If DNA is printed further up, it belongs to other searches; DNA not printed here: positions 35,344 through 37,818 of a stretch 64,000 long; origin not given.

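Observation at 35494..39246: Minimal MTHFR electron-input module: one GltD-like/2x[4Fe-4S]/MvhD polypeptide + MetV + MetF, without HdrABC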

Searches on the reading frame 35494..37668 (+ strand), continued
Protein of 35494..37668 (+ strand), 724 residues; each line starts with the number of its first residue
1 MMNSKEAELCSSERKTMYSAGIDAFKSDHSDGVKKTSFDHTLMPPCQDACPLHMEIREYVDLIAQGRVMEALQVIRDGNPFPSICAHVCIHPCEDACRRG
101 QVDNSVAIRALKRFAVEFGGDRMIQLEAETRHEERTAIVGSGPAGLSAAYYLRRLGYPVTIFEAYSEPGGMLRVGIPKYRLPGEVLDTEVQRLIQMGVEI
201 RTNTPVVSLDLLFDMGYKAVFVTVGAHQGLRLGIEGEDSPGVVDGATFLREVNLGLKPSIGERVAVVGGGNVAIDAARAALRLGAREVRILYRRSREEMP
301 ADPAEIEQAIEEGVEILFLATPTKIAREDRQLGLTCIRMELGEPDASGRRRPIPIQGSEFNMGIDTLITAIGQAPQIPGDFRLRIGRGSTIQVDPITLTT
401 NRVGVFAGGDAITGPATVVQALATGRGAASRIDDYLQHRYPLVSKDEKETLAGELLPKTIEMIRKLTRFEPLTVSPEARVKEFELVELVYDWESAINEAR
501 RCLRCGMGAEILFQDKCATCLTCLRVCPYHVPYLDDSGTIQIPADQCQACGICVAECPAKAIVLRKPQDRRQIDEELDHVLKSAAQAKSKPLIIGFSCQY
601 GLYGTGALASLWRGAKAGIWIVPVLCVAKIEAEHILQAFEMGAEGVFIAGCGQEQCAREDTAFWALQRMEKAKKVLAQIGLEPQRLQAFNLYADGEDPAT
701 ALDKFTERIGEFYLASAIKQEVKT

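Call 70: search_protein_families(library=pfam, proteins=[L133:5015-5584:+, L133:5581-6462:+, L133:6455-10972:+, L094:1229-3181:+, L094:6395-11134:+, L132:5312-8437:+, L132:2093-4798:+, L132:4826-5308:+, L170:1025-4099:+], max_evalue=0.000001)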
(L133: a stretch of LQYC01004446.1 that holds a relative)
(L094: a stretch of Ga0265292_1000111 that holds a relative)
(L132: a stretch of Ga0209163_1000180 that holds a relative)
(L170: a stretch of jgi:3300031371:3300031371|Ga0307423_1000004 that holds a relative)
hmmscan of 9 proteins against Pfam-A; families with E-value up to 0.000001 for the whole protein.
L133:5015-5584:+ (189 aa): 3 families
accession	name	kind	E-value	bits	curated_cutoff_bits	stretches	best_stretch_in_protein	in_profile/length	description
PF13183.11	Fer4_8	-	1.2e-10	42.1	27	1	26-87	2-68/68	4Fe-4S dicluster domain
PF13534.11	Fer4_17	-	9.4e-10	39.3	22.2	1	29-88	2-61/61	4Fe-4S dicluster domain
PF13187.11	Fer4_9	-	1.2e-08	35.2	27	1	29-86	2-50/52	4Fe-4S dicluster domain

L133:5581-6462:+ (293 aa): 1 family
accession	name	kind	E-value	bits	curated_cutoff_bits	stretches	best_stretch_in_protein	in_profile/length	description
PF02754.22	CCG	-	2.9e-20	72.6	20.6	2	144-234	1-85/85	Cysteine-rich domain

L133:6455-10972:+ (1505 aa): 18 families
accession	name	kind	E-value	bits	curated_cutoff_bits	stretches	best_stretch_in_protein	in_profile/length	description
PF07992.20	Pyr_redox_2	-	3.4e-56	191.2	26.1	2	280-573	2-291/291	Pyridine nucleotide-disulphide oxidoreductase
PF13450.12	NAD_binding_8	-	4.5e-25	88.1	21.9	2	283-318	1-36/68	NAD(P)-binding Rossmann-like domain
PF14691.11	Fer4_20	-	6.6e-22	77.9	25.8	1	180-260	28-111/113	Dihydroprymidine dehydrogenase domain II, 4Fe-4S cluster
PF12831.13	FAD_oxidored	-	6.2e-20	72.3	27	2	1093-1129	3-39/416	FAD dependent oxidoreductase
PF01266.30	DAO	-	1.5e-18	67.9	27.9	0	280-315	1-37/353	FAD dependent oxidoreductase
PF00070.33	Pyr_redox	-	2.3e-18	66.9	22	0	410-484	2-80/82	Pyridine nucleotide-disulphide oxidoreductase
PF13738.12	Pyr_redox_3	-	9.1e-18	65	30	0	1090-1202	165-270/305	Pyridine nucleotide-disulphide oxidoreductase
PF03486.20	HI0933_like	-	5.5e-14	52.6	50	0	280-314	2-36/244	HI0933-like protein Rossmann domain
PF01946.23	Thi4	-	1e-13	51.5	26.2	0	280-316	19-56/235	Thi4 family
PF01593.30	Amino_oxidase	-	4.8e-13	49.6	19.8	0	289-315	2-28/443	Flavin containing amine oxidoreductase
PF00890.30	FAD_binding_2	-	1.4e-12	48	20.4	0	1093-1128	3-38/414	FAD binding domain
PF00037.32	Fer4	-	7.2e-11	41.9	21.1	0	1431-1450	3-22/24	4Fe-4S binding domain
PF01134.28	GIDA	-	1.3e-10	41.3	22.1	0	1094-1125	4-36/391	Glucose inhibited division protein A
PF01494.25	FAD_binding_3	-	7e-09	35.8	22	0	280-311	3-34/349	FAD binding domain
PF13237.11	Fer4_10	-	1.9e-08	34.6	25.5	0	1432-1477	5-53/53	4Fe-4S dicluster domain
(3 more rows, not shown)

L094:1229-3181:+ (650 aa): 9 families
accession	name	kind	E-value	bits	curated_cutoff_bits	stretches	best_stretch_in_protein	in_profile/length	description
PF00037.32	Fer4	-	3.1e-12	46.2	21.1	0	237-255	3-21/24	4Fe-4S binding domain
PF13237.11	Fer4_10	-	4.4e-11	43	25.5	0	577-626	4-52/53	4Fe-4S dicluster domain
PF12837.12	Fer4_6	-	4.7e-11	42.5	25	0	574-597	1-24/24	4Fe-4S binding domain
PF13187.11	Fer4_9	-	8.5e-11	42.2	27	0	582-631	2-52/52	4Fe-4S dicluster domain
PF12838.12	Fer4_7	-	1.4e-10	41.9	27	0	582-630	2-52/52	4Fe-4S dicluster domain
PF25160.1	LdpA_Fe-S-bd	-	2e-10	40.7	27.6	0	588-633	9-45/49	LdpA Fe-S cluster-binding domain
PF14697.11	Fer4_21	-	4.8e-10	39.9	35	0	575-627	1-52/59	4Fe-4S dicluster domain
PF07992.20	Pyr_redox_2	-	3.3e-08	33.7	26.1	0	449-554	197-289/291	Pyridine nucleotide-disulphide oxidoreductase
PF13484.11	Fer4_16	-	1.6e-07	32.4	30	0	241-306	1-65/66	4Fe-4S double cluster binding domain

L094:6395-11134:+ (1579 aa): 15 families
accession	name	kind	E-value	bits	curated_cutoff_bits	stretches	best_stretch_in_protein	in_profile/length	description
PF07992.20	Pyr_redox_2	-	1e-57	196.2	26.1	2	302-603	2-291/291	Pyridine nucleotide-disulphide oxidoreductase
PF13450.12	NAD_binding_8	-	1.4e-24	86.6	21.9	2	305-338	1-34/68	NAD(P)-binding Rossmann-like domain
PF12831.13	FAD_oxidored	-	1.3e-21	77.9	27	0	1151-1203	3-58/416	FAD dependent oxidoreductase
PF13738.12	Pyr_redox_3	-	2.6e-21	76.6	30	1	438-587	164-305/305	Pyridine nucleotide-disulphide oxidoreductase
PF01266.30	DAO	-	6.1e-20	72.5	27.9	1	303-336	2-35/353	FAD dependent oxidoreductase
PF14691.11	Fer4_20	-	5.1e-19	68.6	25.8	1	202-281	30-112/113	Dihydroprymidine dehydrogenase domain II, 4Fe-4S cluster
PF00070.33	Pyr_redox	-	5.6e-19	68.9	22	0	440-512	1-77/82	Pyridine nucleotide-disulphide oxidoreductase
PF00890.30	FAD_binding_2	-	4.4e-17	62.8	20.4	0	1150-1186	2-38/414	FAD binding domain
PF03486.20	HI0933_like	-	7e-16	58.9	50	0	302-336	2-36/244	HI0933-like protein Rossmann domain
PF01134.28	GIDA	-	3.4e-14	53.2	22.1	0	54-110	2-43/391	Glucose inhibited division protein A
PF01946.23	Thi4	-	2.1e-13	50.5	26.2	0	299-343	16-61/235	Thi4 family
PF01593.30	Amino_oxidase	-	1.6e-12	47.9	19.8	0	311-337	2-28/443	Flavin containing amine oxidoreductase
PF01262.27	AlaDh_PNT_C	-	4.9e-11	42.9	23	0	430-471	19-60/214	Alanine dehydrogenase/PNT, C-terminal domain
PF00037.32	Fer4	-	6.6e-11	42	21.1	0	148-167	2-21/24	4Fe-4S binding domain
PF01494.25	FAD_binding_3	-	4.4e-10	39.8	22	0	1150-1181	4-35/349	FAD binding domain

L132:5312-8437:+ (1041 aa): 11 families
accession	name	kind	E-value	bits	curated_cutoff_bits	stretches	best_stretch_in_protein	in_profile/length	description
PF01512.22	Complex1_51K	-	5.6e-47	159.8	31.2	1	179-349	1-148/150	Nuo51 FMN-binding domain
PF07992.20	Pyr_redox_2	-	9.7e-36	124.1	26.1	1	655-953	2-291/291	Pyridine nucleotide-disulphide oxidoreductase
PF10589.14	NADH_4Fe-4S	-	5.7e-32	109.9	23.5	1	461-545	1-85/85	NADH-ubiquinone oxidoreductase-F iron-sulfur binding region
PF14691.11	Fer4_20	-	1e-25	90.2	25.8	1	543-638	16-109/113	Dihydroprymidine dehydrogenase domain II, 4Fe-4S cluster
PF13738.12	Pyr_redox_3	-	2.6e-15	56.9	30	1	742-937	127-305/305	Pyridine nucleotide-disulphide oxidoreductase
PF13450.12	NAD_binding_8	-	3.8e-13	50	21.9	1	658-692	1-35/68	NAD(P)-binding Rossmann-like domain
PF00070.33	Pyr_redox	-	4.4e-12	46.8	22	0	655-688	1-34/82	Pyridine nucleotide-disulphide oxidoreductase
PF01266.30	DAO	-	9.2e-11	42.3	27.9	1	655-690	1-37/353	FAD dependent oxidoreductase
PF01593.30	Amino_oxidase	-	8.5e-10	38.9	19.8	0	664-690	2-28/443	Flavin containing amine oxidoreductase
PF01257.25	2Fe-2S_thioredx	-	6.5e-09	36.2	24.8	1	23-101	63-143/145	Thioredoxin-like [2Fe-2S] ferredoxin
PF10531.15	SLBB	-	4.3e-08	33.3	27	1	374-422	2-53/55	SLBB domain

L132:2093-4798:+ (901 aa): 6 families
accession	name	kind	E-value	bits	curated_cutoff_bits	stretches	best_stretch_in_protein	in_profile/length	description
PF00384.28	Molybdopterin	-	2.3e-64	218.1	24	1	282-706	1-353/353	Molybdopterin oxidoreductase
PF01568.27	Molydop_binding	-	4.6e-18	65.7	26.8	1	790-894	2-109/110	Molydopterin dinucleotide binding domain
PF13510.11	Fer2_4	-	2.2e-17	63.3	22.8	1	8-84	2-81/82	2Fe-2S iron-sulfur cluster binding domain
PF10588.14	NADH-G_4Fe-4S_3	-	1.4e-12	47.4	27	1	91-128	1-38/40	NADH-ubiquinone oxidoreductase-G iron-sulfur binding region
PF04879.21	Molybdop_Fe4S4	-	8.2e-10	39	22.7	1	228-279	5-55/55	Molybdopterin oxidoreductase Fe4S4 domain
PF00037.32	Fer4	-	1.9e-07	31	21.1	0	194-212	5-23/24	4Fe-4S binding domain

L132:4826-5308:+ (160 aa): 1 family
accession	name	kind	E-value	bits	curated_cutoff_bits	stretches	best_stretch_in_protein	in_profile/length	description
PF01257.25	2Fe-2S_thioredx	-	5.9e-48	162.8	24.8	1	20-154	10-144/145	Thioredoxin-like [2Fe-2S] ferredoxin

L170:1025-4099:+ (1024 aa): 16 families
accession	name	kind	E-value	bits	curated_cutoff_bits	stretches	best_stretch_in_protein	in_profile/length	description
PF07992.20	Pyr_redox_2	-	1.3e-26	94.1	26.1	2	610-723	4-115/291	Pyridine nucleotide-disulphide oxidoreductase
PF13450.12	NAD_binding_8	-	4.9e-16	59.2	21.9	1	611-646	1-36/68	NAD(P)-binding Rossmann-like domain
PF12831.13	FAD_oxidored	-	6e-15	55.9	27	0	21-58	2-39/416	FAD dependent oxidoreductase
PF00037.32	Fer4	-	1e-12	47.7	21.1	1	950-972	2-24/24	4Fe-4S binding domain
PF01266.30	DAO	-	1e-11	45.4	27.9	0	610-644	3-38/353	FAD dependent oxidoreductase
PF00890.30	FAD_binding_2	-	2.2e-11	44.1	20.4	0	610-645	3-38/414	FAD binding domain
PF00070.33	Pyr_redox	-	8.1e-11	42.7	22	0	610-642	3-35/82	Pyridine nucleotide-disulphide oxidoreductase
PF03486.20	HI0933_like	-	2.6e-09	37.3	50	0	610-647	4-38/244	HI0933-like protein Rossmann domain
PF01134.28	GIDA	-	8.2e-09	35.4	22.1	0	21-58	2-29/391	Glucose inhibited division protein A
PF12838.12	Fer4_7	-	3.4e-08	34.3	27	0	956-1000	2-49/52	4Fe-4S dicluster domain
PF01262.27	AlaDh_PNT_C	-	1.6e-07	31.4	23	0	19-95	29-102/214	Alanine dehydrogenase/PNT, C-terminal domain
PF01946.23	Thi4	-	1.6e-07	31.3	26.2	0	610-645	21-57/235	Thi4 family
PF13738.12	Pyr_redox_3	-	2.7e-07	30.6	30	0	608-718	166-268/305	Pyridine nucleotide-disulphide oxidoreductase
PF14697.11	Fer4_21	-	3.7e-07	30.6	35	1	949-999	1-51/59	4Fe-4S dicluster domain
PF13237.11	Fer4_10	-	4.5e-07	30.1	25.5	0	951-999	4-52/53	4Fe-4S dicluster domain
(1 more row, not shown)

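Call 72: predict_structure(alignment_id=A2)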
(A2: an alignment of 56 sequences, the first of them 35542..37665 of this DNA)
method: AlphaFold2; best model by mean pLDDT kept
length: 708 residues; sequences in the alignment: 56
mean_pLDDT: 84.2   pTM: 0.84
mean pLDDT of the five models: 84.2, 83.3, 82.3, 80.6, 79.1
residues with pLDDT >= 90: 349; 70-90: 263; 50-70: 58; < 50: 38
segments of 3 or more residues with pLDDT < 50: 1-23, 360-373
pLDDT, mean of each block of 10 residues (from residue 1): 31 29 66 90 90 90 90 90 94 94 71 89 93 95 93 89 92 92 87 85 85 81 91 90 92 93 95 96 89 96 95 87 90 87 95 77 41 62 88 71 89 93 72 76 91 89 88 89 90 86 92 93 90 89 85 70 84 85 71 59 83 90 91 82 87 94 93 72 82 89 80
secondary structure, 60 per line:
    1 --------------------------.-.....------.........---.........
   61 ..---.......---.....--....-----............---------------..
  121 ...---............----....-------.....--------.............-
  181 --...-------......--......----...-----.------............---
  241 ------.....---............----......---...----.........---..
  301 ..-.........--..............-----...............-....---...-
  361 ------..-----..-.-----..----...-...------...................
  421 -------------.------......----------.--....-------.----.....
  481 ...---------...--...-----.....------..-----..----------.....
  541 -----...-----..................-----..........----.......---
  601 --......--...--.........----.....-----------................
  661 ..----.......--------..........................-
elements in order (helices of 4 or more, strands of 3 or more residues): H29-33 H40-48 H52-62 H66-72 H76-80 H83-86 H92-103 E119-123 H127-138 E143-146 H154-158 H167-179 E183-185 H193-198 E201-206 E211-213 E226-228 H229-237 E247-251 H255-266 E271-276 H287-295 E299-302 E304-312 E315-328 E334-348 E350-353 E357-359 E389-391 H402-420 H441-446 H460-463 H476-483 E493-495 H506-510 H536-540 E546-548 H554-571 E577-582 H583-586 H591-597 E603-608 H616-624 E629-633 H645-662 E670-673 H682-707

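Call 75: fold_search(model_id=the predicted structure, library=pdb)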
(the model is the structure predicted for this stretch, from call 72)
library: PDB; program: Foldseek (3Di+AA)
matches with E <= 10: 1895; with E <= 0.001: 598
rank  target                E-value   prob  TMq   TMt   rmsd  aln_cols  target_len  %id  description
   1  9bov_A                1.1e-51  1.00  0.64  0.39  13.4       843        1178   28  Structure of electron bifurcating Nfn-ABC complexed with NAD from Caldicellulosiruptor saccharolyticus (released 2025-03-05)
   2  8oh5_C                5.0e-48  1.00  0.65  0.40   8.0       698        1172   32  Cryo-EM structure of the electron bifurcating transhydrogenase StnABC complex from Sporomusa Ovata (state 2) (released 2023-09-13)
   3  9n5u_A                2.8e-47  1.00  0.63  0.47   5.9       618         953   36  Structure of the Thermococcus sibiricus NfnABC complex (released 2025-05-07)
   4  9n5v_A                2.6e-44  1.00  0.63  0.47   5.8       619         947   36  Structure of the NAD(H)-bound Thermococcus sibiricus NfnABC complex (released 2025-05-07)
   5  5jca_L                3.0e-36  1.00  0.51  0.76   3.1       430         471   41  NADP(H) bound NADH-dependent Ferredoxin:NADP Oxidoreductase (NfnI) from Pyrococcus furiosus (released 2017-04-12)
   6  4ylf_B                5.1e-36  1.00  0.53  0.78   3.5       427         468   38  Insights into flavin-based electron bifurcation via the NADH-dependent reduced ferredoxin-NADP oxidoreductase structur (released 2015-07-08)
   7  5jfc_L                1.2e-34  1.00  0.50  0.76   3.1       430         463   39  NADH-dependent Ferredoxin:NADP Oxidoreductase (NfnI) from Pyrococcus furiosus (released 2017-04-12)
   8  5vj7_A                2.8e-32  1.00  0.50  0.76   3.2       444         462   34  Ferredoxin NADP Oxidoreductase (Xfn) (released 2017-07-19)
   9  6s6s_E                2.4e-30  1.00  0.52  0.77   3.4       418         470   32  Structure of Azospirillum brasilense Glutamate Synthase in a4b4 oligomeric state. (released 2019-09-11)
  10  6s6t_E                2.4e-29  1.00  0.52  0.77   3.2       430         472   32  Structure of Azospirillum brasilense Glutamate Synthase in a4b3 oligomeric state (released 2019-09-11)
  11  1gte_D                5.2e-29  1.00  0.50  0.36  16.3       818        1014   22  DIHYDROPYRIMIDINE DEHYDROGENASE (DPD) FROM PIG, BINARY COMPLEX WITH 5-IODOURACIL (released 2002-04-11)
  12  1h7w_D                7.2e-29  1.00  0.51  0.36  16.3       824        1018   22  Dihydropyrimidine dehydrogenase (DPD) from pig (released 2001-02-23)
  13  1h7w_B                7.5e-29  1.00  0.50  0.35  14.5       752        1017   20  Dihydropyrimidine dehydrogenase (DPD) from pig (released 2001-02-23)
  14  1h7x_A                1.0e-28  1.00  0.49  0.35  14.1       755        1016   20  Dihydropyrimidine dehydrogenase (DPD) from pig, ternary complex of a mutant enzyme (C671A), NADPH and 5-fluorouracil (released 2001-02-23)
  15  1gte_B                1.9e-28  1.00  0.50  0.36  14.3       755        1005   20  DIHYDROPYRIMIDINE DEHYDROGENASE (DPD) FROM PIG, BINARY COMPLEX WITH 5-IODOURACIL (released 2002-04-11)
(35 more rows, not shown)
